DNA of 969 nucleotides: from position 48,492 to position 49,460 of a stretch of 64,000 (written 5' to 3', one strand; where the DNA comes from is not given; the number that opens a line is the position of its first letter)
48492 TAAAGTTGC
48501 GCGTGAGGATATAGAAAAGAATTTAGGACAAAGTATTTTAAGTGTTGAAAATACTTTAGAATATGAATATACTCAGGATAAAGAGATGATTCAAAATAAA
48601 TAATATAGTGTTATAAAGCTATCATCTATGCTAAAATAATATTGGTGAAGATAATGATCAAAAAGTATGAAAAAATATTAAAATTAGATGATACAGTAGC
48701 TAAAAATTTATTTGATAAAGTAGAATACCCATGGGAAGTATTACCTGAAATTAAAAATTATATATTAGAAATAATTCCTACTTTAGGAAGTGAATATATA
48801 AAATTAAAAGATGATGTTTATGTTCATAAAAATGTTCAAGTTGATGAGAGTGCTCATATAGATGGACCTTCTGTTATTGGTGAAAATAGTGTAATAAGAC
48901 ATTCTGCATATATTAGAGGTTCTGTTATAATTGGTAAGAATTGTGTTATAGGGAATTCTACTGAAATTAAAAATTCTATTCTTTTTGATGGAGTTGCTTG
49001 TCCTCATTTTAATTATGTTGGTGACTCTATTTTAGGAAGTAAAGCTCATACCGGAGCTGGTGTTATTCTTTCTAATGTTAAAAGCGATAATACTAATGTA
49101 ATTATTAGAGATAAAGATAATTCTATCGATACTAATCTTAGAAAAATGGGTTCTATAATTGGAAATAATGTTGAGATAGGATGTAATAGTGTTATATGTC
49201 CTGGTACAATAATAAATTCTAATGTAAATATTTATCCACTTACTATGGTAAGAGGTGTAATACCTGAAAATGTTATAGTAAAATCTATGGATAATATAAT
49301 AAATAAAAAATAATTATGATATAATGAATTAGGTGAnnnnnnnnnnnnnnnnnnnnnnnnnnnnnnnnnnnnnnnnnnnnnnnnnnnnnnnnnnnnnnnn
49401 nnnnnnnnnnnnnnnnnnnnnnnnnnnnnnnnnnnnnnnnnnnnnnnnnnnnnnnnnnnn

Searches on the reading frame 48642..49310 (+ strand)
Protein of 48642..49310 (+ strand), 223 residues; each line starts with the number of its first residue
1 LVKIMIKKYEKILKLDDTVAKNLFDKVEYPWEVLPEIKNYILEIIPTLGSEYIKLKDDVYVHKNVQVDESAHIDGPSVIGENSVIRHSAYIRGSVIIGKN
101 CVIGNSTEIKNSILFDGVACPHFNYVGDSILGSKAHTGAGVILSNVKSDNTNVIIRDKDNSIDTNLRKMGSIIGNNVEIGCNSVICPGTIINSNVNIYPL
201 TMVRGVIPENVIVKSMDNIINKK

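Call 47: search_protein_families(library=pfam, proteins=[window:48642-49310:+], max_evalue=0.00001)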
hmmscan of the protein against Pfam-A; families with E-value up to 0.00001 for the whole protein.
window:48642-49310:+ (223 aa): 3 families
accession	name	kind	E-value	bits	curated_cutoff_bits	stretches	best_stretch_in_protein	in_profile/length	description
PF25084.1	LbH_EIF2B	-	1e-18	67.7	54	1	57-146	2-90/105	EIF2B subunit epsilon LbH domain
PF00132.30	Hexapep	-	5.4e-18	64.3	27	3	77-111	2-36/36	Bacterial transferase hexapeptide (six repeats)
PF24894.1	Hexapep_GlmU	-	3.9e-06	27.4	23.3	0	95-154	19-77/104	GlmU-like, C-terminal hexapeptide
